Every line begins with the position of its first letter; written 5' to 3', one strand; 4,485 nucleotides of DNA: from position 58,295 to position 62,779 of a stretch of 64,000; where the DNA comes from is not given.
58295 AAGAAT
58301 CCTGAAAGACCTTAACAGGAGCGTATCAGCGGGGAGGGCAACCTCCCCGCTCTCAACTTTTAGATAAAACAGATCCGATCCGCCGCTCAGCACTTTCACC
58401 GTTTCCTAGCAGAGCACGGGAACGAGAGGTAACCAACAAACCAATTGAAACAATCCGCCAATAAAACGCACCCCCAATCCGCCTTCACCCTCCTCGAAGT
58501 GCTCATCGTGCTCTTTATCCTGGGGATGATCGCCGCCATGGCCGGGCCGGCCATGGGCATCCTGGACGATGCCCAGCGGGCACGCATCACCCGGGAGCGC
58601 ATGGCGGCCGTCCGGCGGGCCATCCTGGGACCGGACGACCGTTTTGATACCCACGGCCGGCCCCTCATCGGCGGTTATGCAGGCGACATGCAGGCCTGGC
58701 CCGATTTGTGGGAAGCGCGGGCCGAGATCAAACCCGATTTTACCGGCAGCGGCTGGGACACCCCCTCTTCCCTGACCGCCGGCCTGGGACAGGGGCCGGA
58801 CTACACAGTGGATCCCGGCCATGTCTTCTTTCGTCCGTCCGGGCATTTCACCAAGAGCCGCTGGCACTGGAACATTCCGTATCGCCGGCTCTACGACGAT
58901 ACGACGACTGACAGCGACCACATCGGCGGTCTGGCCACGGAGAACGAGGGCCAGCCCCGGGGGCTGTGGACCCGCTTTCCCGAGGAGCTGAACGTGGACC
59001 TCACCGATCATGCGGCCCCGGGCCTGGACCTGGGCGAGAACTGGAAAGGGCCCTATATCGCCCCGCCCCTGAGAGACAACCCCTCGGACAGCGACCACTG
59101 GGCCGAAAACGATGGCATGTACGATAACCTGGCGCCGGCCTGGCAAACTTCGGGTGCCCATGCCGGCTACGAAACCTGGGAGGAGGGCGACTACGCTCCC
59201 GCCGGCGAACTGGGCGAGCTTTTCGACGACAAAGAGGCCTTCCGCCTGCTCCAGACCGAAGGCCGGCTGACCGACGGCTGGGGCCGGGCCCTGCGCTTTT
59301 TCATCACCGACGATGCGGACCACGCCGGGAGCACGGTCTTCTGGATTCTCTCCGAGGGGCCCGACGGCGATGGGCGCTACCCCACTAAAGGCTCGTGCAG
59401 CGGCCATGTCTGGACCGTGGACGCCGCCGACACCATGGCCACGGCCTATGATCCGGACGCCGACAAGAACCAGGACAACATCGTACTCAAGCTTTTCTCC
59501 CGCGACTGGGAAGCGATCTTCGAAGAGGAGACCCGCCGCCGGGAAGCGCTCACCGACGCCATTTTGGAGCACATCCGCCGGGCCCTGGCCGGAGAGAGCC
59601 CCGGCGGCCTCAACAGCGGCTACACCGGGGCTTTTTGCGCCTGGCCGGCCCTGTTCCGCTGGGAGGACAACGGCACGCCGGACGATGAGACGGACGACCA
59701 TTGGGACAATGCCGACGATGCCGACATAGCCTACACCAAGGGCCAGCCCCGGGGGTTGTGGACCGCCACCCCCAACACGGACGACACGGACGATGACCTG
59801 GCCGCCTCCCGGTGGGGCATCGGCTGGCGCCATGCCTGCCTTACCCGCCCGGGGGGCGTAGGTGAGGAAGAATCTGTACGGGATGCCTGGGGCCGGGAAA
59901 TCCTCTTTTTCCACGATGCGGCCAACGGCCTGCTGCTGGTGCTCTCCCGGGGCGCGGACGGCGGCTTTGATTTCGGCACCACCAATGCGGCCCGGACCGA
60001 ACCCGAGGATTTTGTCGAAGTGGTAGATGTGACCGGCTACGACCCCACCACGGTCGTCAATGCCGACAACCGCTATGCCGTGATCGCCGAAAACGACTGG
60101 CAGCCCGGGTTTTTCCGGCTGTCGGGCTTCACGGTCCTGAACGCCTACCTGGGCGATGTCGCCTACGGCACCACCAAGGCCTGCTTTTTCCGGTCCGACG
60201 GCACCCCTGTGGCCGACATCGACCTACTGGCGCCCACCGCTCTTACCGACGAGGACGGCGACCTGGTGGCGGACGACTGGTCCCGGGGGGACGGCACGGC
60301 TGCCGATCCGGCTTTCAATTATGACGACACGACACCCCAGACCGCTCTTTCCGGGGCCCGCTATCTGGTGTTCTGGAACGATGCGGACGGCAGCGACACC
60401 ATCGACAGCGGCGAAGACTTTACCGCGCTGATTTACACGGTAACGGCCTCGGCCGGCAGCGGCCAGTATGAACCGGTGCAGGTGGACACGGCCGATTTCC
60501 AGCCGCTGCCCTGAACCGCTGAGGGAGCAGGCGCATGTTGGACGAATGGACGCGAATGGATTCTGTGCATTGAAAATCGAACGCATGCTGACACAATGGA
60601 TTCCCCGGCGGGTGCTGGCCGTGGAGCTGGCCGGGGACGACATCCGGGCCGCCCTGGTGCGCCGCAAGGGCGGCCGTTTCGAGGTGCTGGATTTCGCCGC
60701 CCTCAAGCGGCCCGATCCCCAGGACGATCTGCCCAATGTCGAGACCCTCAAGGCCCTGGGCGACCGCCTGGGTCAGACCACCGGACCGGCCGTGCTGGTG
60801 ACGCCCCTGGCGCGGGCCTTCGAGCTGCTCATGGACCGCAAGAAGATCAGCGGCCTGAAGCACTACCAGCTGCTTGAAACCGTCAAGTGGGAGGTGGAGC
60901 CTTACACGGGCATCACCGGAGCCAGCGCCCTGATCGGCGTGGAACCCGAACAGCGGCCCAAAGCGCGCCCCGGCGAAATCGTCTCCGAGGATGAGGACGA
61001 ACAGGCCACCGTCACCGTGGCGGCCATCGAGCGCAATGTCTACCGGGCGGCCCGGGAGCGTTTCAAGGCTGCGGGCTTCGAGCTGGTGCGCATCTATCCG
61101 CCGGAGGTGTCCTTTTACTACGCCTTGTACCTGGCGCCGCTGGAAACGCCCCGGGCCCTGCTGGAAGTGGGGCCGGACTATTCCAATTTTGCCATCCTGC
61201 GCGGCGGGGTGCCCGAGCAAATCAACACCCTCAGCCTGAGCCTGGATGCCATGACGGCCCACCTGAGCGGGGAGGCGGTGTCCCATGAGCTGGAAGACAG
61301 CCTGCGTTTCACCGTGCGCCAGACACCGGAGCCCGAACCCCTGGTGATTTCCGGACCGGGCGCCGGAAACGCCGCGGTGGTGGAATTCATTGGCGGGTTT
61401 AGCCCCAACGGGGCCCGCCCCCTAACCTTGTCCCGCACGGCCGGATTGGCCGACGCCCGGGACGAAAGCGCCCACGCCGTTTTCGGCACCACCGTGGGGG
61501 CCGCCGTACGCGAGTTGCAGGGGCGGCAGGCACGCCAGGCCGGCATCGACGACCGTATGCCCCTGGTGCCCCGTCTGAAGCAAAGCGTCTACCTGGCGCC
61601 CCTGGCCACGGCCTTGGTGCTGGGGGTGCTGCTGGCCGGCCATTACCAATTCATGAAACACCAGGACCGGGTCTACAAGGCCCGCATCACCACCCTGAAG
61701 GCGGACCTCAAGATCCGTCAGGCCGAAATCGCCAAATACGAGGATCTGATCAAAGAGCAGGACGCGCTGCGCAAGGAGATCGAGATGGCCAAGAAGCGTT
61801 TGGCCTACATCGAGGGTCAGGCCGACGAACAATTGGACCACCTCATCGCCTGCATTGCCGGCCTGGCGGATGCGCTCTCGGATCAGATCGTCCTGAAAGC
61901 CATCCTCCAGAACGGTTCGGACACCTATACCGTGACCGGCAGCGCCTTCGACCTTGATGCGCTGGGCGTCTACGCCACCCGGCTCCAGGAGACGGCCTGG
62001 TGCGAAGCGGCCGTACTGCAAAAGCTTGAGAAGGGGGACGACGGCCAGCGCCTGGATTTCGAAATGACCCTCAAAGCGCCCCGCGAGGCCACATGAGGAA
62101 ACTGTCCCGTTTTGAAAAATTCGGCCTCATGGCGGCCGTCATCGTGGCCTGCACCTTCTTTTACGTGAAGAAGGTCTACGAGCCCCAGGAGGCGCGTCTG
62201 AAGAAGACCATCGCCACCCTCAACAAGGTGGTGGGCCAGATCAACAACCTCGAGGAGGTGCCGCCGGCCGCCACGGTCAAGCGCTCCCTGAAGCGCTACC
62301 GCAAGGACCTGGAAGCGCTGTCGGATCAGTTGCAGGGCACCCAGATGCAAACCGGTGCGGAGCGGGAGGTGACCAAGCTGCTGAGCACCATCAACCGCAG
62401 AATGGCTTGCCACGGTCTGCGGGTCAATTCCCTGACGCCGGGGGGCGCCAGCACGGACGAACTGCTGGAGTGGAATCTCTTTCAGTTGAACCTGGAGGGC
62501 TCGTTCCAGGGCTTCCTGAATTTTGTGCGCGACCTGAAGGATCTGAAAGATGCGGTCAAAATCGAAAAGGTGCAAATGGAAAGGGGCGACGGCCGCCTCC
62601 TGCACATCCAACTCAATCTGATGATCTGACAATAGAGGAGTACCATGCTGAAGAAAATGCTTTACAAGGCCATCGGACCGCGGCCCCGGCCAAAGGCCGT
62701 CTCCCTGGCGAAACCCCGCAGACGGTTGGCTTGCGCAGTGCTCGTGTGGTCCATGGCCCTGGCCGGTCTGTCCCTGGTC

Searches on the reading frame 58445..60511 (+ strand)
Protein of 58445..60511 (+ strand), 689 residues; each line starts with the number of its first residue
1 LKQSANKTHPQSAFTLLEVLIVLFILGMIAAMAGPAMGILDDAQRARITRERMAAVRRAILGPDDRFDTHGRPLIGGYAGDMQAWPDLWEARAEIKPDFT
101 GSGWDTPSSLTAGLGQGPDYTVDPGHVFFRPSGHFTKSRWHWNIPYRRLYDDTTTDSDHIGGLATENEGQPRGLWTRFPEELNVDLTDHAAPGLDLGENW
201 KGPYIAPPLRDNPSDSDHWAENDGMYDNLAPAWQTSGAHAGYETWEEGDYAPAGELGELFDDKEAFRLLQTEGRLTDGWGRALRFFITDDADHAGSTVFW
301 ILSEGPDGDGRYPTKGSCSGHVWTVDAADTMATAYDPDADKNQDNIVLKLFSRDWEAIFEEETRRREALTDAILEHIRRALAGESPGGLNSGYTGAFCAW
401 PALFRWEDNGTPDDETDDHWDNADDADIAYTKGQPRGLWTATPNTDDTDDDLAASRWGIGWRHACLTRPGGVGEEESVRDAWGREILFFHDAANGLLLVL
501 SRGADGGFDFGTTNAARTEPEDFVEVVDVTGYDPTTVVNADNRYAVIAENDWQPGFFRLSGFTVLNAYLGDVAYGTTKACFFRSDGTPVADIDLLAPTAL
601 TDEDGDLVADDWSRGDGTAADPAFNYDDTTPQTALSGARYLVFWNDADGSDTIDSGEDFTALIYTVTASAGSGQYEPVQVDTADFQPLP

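Call 4: search_protein_families(library=pfam, proteins=[window:58445-60511:+], max_evalue=0.01)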
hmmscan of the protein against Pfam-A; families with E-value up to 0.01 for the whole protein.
window:58445-60511:+ (689 aa): 1 family
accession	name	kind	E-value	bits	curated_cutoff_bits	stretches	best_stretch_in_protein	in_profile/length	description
PF07963.17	N_methyl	-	7.9e-07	28.8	21.2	1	11-33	4-26/27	Prokaryotic N-terminal methylation motif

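Call 34: search_protein_families(library=ncbifam, proteins=[window:58445-60511:+], max_evalue=0.01)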
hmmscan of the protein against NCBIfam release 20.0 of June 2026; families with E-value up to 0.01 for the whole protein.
window:58445-60511:+ (689 aa): 3 families
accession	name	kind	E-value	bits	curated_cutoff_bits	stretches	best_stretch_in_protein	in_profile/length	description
TIGR01710.1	typeII_sec_gspG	equivalog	1.4e-07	31.6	88.85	1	13-60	2-49/134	type II secretion system major pseudopilin GspG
TIGR01708.2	typeII_sec_gspH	equivalog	2e-05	24.6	80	1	11-55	1-45/169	type II secretion system minor pseudopilin GspH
TIGR02532.1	IV_pilin_GFxxxE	domain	6.2e-05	22.7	16.3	1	11-33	1-23/24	prepilin-type N-terminal cleavage/methylation domain-containing protein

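Call 62: find_homologous_proteins(query=window:58445-60511:+, max_evalue=0.001)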
Query window:58445-60511:+ (689 aa): 157 proteins with E <= 0.001 among 8000 candidates; the best 120 are listed.
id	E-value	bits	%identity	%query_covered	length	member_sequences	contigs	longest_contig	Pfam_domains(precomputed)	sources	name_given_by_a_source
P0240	0.0e+0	1218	76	99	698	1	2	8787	PF07963.18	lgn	-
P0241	0.0e+0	1101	70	99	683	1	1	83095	PF07963.18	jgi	jgi:prepilin-type N-terminal cleavage/methylation domain-containing protein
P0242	0.0e+0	1046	68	97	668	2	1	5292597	-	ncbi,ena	-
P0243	0.0e+0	1040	66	99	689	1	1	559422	PF07963.18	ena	-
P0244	0.0e+0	1040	65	99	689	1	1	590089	PF07963.18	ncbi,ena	-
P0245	0.0e+0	1023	76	84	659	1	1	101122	PF07963.18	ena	-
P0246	0.0e+0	1020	65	99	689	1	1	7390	PF07963.18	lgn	-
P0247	3.8e-298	1009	64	99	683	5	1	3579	PF07963.18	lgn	-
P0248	1.5e-296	1004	64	99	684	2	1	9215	PF07963.18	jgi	jgi:prepilin-type N-terminal cleavage/methylation domain-containing protein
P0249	7.5e-293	992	64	99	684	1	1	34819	PF07963.18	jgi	jgi:prepilin-type N-terminal cleavage/methylation domain-containing protein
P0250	9.8e-290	981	63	98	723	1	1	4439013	PF07963.18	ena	-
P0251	9.8e-287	971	62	100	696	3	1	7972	PF07963.18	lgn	-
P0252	2.9e-285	967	62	100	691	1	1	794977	PF07963.18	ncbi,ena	-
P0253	2.4e-284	963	61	99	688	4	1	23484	-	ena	-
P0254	3.6e-281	953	62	100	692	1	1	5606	PF07963.18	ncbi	-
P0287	2.9e-224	765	52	99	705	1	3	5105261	PF07963.18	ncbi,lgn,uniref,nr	ncbi:hypothetical protein DO021_17950 [Desulfobacter hydrogenophilus]|uniref:Type II secretion syste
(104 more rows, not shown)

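Call 63: find_encoding_contigs(protein=P0287, flank=10000, max_places=2)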
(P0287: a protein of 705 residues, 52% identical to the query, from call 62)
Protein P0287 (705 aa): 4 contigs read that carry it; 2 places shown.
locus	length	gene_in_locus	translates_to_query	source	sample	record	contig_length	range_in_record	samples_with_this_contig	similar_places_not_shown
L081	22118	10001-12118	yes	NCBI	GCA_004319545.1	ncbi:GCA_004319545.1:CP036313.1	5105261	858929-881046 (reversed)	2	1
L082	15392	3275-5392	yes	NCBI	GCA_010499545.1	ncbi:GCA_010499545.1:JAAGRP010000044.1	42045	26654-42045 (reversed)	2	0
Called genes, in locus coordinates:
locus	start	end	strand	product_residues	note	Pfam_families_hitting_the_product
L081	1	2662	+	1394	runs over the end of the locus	-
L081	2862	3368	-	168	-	PF01797:Y1_Tnp (weak)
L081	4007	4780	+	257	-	-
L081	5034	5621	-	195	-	PF19936:DUF6399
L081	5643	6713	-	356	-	-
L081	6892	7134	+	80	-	-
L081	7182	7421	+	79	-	-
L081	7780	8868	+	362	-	PF07963:N_methyl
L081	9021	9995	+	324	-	PF07963:N_methyl (weak)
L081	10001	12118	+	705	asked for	PF07963:N_methyl (weak)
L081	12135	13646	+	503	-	PF05137:PilN (faint)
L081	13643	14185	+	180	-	PF04350:PilO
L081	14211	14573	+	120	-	-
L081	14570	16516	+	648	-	PF03958:Secretin_N (faint), PF00263:Secretin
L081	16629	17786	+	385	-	PF00437:T2SSE, PF13191:AAA_16 (faint)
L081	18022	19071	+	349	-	PF05157:MshEN, PF00437:T2SSE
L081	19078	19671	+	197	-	PF00437:T2SSE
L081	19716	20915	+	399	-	PF28597:T2SSF_N, PF00482:T2SSF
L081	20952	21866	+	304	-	PF28307:LA_1883 (faint), PF13145:Rotamase_2, PF00639:Rotamase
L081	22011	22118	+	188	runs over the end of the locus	-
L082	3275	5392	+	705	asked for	PF07963:N_methyl (weak)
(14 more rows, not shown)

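Call 66: search_solved_structures(query=A4, max_evalue=1)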
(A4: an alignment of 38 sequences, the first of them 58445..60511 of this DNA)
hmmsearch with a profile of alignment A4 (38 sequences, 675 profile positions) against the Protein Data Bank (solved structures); distinct sequences matched with E-value up to 1: 21.
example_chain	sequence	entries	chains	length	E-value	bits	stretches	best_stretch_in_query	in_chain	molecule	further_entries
9egp_A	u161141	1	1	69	1.2e-05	27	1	6-41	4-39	Geopilin domain 1 protein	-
7tgg_A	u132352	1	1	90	2.9e-05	25.8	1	5-40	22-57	Geopilin domain 1 protein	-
9laa_A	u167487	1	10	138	4.8e-05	25.1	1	3-35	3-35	Type IV pilin protein PilA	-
8pfb_G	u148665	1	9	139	0.0001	24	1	13-59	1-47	Type IV pilin PilE1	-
5wda_A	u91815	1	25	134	0.00031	22.4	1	13-48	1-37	General secretion pathway protein G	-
9lab_B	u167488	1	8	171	0.00057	21.5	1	8-46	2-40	MSHA major pilin subunit MshA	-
8tj2_C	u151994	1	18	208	0.0012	20.4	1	13-68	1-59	Type IV major pilin protein PilA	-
2m7g_A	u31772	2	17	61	0.0026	19.4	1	13-48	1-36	Geopilin domain 1 protein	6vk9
8qqj_J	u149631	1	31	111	0.013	17.1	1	13-58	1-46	Type IV narrow pilus major component PilA5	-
3sok_A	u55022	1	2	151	0.015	16.8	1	13-36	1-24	Fimbrial protein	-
6xxe_A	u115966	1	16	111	0.018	16.6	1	13-58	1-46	Uncharacterized protein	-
2hi2_A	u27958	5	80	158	0.019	16.5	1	13-36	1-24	Fimbrial protein | PilA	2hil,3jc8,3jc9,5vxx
1ay2_A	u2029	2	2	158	0.019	16.4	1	13-36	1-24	TYPE 4 PILIN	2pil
8p3b_A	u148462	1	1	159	0.02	16.4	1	13-36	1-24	Fimbrial protein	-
5kua_A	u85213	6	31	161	0.021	16.4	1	13-36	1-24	pilin | Neisseria meningitidis PilE variant SB-GATDH | Neisseria meningitidis PilE, SB-DATDH variant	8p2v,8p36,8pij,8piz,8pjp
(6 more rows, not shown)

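Call 71: predict_structure(alignment_id=A4)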
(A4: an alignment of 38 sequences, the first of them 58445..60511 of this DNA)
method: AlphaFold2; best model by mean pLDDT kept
length: 689 residues; sequences in the alignment: 38
mean_pLDDT: 86.0   pTM: 0.76
mean pLDDT of the five models: 86.0, 84.8, 84.5, 84.2, 81.6
residues with pLDDT >= 90: 360; 70-90: 253; 50-70: 48; < 50: 28
segments of 3 or more residues with pLDDT < 50: 1-11, 214-216, 247-249, 251-259
pLDDT, mean of each block of 10 residues (from residue 1): 37 66 81 57 90 96 87 90 93 85 79 68 78 86 87 66 82 94 80 90 90 58 86 76 59 45 84 90 93 93 88 72 75 87 92 91 93 97 90 94 89 83 94 96 91 92 93 91 95 97 93 93 96 95 96 92 97 94 92 95 94 92 90 91 95 93 90 88 94
secondary structure, 60 per line:
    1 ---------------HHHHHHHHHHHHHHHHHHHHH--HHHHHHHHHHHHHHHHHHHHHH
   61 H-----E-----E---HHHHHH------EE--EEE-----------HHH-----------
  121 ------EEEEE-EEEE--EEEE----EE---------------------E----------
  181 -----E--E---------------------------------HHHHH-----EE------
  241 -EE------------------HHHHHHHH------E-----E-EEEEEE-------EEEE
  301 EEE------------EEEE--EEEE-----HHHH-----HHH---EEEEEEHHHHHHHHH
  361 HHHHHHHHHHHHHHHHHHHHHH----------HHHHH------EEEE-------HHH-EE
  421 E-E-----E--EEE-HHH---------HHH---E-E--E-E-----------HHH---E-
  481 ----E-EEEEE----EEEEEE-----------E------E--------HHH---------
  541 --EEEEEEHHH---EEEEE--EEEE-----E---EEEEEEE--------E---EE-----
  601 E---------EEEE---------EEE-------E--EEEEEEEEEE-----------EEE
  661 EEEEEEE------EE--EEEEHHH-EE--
elements in order (helices of 4 or more, strands of 3 or more residues): H16-36 H39-61 H77-82 E93-95 E127-131 E133-136 E139-142 H223-227 H262-269 E284-289 E297-303 E316-319 E322-325 H331-334 E346-351 H352-382 H393-397 E404-407 E419-421 E432-434 E487-491 E496-501 E543-548 E555-559 E562-565 E575-581 E611-614 E624-626 E637-646 E658-667 E678-681

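Call 74: fold_search(model_id=the predicted structure, library=pdb)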
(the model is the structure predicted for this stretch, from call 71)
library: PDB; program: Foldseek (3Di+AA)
matches with E <= 10: 46; with E <= 0.001: 0
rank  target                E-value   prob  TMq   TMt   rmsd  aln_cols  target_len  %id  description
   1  4cgt                  3.0e-01  0.13  0.11  0.11  11.8       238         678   16  DELETION MUTANT DELTA(145-150), F151D OF CYCLODEXTRIN GLYCOSYLTRANSFERASE (released 1998-08-12)
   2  6fhw_A                7.5e-01  0.10  0.10  0.12  13.9       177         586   16  Structure of Hormoconis resinae Glucoamylase (released 2018-05-09)
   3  9h8i                  1.2e+00  0.01  0.04  0.06  30.4       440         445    8  Crystallization of B. licheniformis levanase (released 2025-04-30)
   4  9hbk_D                1.6e+00  0.05  0.07  0.24  10.3       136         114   10  Structure of A16/G9 in complex with A56/K2 (vaccinia virus) (released 2025-09-03)
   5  6n0a_B                1.9e+00  0.03  0.07  0.14  14.6       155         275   10  Structure of the major pilin protein (T-18.1) from Streptococcus pyogenes serotype MGAS8232 (released 2019-04-17)
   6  7w6b                  2.0e+00  0.01  0.05  0.05  18.0       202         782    6  Crystal Structure of PitA from pilus islet-2 of Streptococcus oralis (released 2022-06-01)
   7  7k1u                  3.2e+00  0.04  0.11  0.21   9.2       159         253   11  Crystal Structure of SrtB-anchored Collagen-binding Adhesin Fragment (residues 206-565) from Clostridioides difficile st (released 2021-10-20)
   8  4oje_H                3.2e+00  0.02  0.08  0.11  19.3       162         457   15  Crystal structure of a C-terminally truncated trimeric ectodomain of the C. elegans fusion protein EFF-1 (released 2014-05-14)
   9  6qyc_A                3.2e+00  0.01  0.07  0.08  18.5       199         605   11  Crystal structure of MtrC from Shewanella baltica OS185 (released 2020-04-22)
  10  6bbt_A                3.4e+00  0.04  0.09  0.19  10.8       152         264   10  Structure of the major pilin protein (T-13) from Streptococcus pyogenes serotype GAS131465 (released 2018-10-24)
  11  2x6u                  3.6e+00  0.01  0.06  0.17  20.5       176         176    8  Crystal structure of human TBX5 in the DNA-free form (released 2010-04-28)
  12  7pjh_A                3.8e+00  0.04  0.07  0.14   9.7       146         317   11  Crystal structure of the human spliceosomal maturation factor AAR2 bound to the RNAse H domain of PRPF8 (released 2022-11-02)
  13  2i82_B                3.8e+00  0.01  0.04  0.10  21.0       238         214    8  Crystal structure of pseudouridine synthase RluA: indirect sequence readout through protein-induced RNA structure (released 2006-11-21)
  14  7tj8_B                4.0e+00  0.02  0.08  0.19   9.7       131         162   12  Cryo-EM structure of the human Nax channel in complex with beta3 solved in nanodiscs (released 2022-03-30)
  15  6ndt                  4.0e+00  0.01  0.06  0.16  16.9       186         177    8  Dehydroalanine intermediate of the FlgE D2 domain (released 2019-08-14)
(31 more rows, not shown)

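Call 90: search_protein_families(library=pfam, alignment_id=A4, max_evalue=1)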
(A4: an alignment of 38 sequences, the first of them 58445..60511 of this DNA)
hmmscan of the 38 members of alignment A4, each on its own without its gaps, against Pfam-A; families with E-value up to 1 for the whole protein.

A. member 1, window:58445-60511:+ (689 aa): 2 families
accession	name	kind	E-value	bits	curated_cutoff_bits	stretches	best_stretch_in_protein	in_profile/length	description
PF07963.17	N_methyl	-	7.9e-07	28.8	21.2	1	11-33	4-26/27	Prokaryotic N-terminal methylation motif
PF15644.12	Gln_amidase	-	0.35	12.4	24.1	0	229-338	29-111/114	Papain fold toxin 1, glutamine deamidase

B. families by the number of members that match (of 38 scanned): 16 families
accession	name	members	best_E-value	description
PF07963.17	N_methyl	37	2.2e-09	Prokaryotic N-terminal methylation motif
PF08334.16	T2SSG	10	0.002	Type II secretion system (T2SS), protein G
PF22307.1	Ebola-like_HR1-HR2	1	0.025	Envelope glycoprotein GP2-like, HR1-HR2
PF04619.18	Adhesin_Dr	1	0.037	Dr-family adhesin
PF13672.11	PP2C_2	1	0.076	Protein phosphatase 2C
PF07759.17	DUF1615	1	0.082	Protein of unknown function (DUF1615)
PF00801.26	PKD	1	0.11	PKD domain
PF11204.13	DUF2985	1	0.12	Protein of unknown function (DUF2985)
PF01500.22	Keratin_B2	1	0.16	Keratin, high sulfur B2 protein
PF14164.11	YqzH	1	0.17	YqzH-like protein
PF03351.22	DOMON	1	0.17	DOMON domain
PF11321.13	DUF3123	1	0.22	Protein of unknown function (DUF3123)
PF11893.13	DUF3413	1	0.28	Domain of unknown function (DUF3413)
PF25686.1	Betaherpes_U91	1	0.29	Betaherpesvirus U91 protein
PF15644.12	Gln_amidase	1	0.35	Papain fold toxin 1, glutamine deamidase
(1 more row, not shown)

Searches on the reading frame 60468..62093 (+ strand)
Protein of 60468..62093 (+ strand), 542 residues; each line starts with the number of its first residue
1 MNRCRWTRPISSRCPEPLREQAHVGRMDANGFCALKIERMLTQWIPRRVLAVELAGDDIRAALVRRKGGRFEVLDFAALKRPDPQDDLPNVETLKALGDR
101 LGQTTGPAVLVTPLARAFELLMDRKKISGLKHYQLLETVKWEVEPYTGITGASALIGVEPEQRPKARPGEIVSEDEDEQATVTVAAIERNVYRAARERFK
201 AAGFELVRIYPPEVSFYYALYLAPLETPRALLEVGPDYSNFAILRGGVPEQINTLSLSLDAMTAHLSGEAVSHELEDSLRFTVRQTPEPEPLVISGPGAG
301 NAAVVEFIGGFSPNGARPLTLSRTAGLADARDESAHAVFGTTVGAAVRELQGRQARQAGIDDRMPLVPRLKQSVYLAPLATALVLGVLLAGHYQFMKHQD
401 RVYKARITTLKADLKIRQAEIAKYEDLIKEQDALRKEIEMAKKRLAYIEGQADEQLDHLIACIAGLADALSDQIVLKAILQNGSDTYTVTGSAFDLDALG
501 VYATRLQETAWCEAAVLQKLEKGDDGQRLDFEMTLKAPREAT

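Call 4: search_protein_families(library=pfam, proteins=[window:60468-62093:+], max_evalue=0.01)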
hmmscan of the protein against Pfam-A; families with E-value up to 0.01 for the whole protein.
window:60468-62093:+ (542 aa): 1 family
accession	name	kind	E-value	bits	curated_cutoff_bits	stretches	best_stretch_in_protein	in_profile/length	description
PF05137.18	PilN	-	4.1e-05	24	22.8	1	465-535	5-76/78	Fimbrial assembly protein (PilN)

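Call 34: search_protein_families(library=ncbifam, proteins=[window:60468-62093:+], max_evalue=0.01)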
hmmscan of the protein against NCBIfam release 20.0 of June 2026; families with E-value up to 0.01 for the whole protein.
window:60468-62093:+ (542 aa): 1 family
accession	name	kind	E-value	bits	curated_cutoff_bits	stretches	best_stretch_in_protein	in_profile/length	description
TIGR01709.2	typeII_sec_gspL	equivalog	0.0031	16.7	65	1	176-406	103-279/392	type II secretion system protein GspL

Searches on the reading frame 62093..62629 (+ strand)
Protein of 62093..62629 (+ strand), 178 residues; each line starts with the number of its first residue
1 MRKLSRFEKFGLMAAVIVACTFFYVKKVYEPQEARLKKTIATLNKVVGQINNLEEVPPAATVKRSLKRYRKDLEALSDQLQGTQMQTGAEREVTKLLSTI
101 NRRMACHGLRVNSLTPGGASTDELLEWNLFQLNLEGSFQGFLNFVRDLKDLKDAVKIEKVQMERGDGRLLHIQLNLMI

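Call 4: search_protein_families(library=pfam, proteins=[window:62093-62626:+], max_evalue=0.01)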
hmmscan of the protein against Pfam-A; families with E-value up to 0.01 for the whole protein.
window:62093-62626:+ (178 aa): 3 families
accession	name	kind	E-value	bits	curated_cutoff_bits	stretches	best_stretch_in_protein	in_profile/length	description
PF04350.18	PilO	-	6.8e-11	42.9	22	1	60-168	19-127/145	Pilus assembly protein, PilO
PF09753.14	Use1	-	0.0014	18.8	38.3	1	30-95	22-83/243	Membrane fusion protein Use1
PF04612.17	T2SSM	-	0.0051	17.5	27.8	0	60-166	44-145/160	Type II secretion system (T2SS), protein M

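Call 11: find_encoding_contigs(protein=window:62093-62629:+, flank=10000, max_places=3)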
Protein window:62093-62629:+ (178 aa): no gene with exactly this product is on record in the collection.

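Call 34: search_protein_families(library=ncbifam, proteins=[window:62093-62626:+], max_evalue=0.01)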
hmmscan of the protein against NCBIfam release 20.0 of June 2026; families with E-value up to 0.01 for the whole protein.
window:62093-62626:+ (178 aa): 0 families
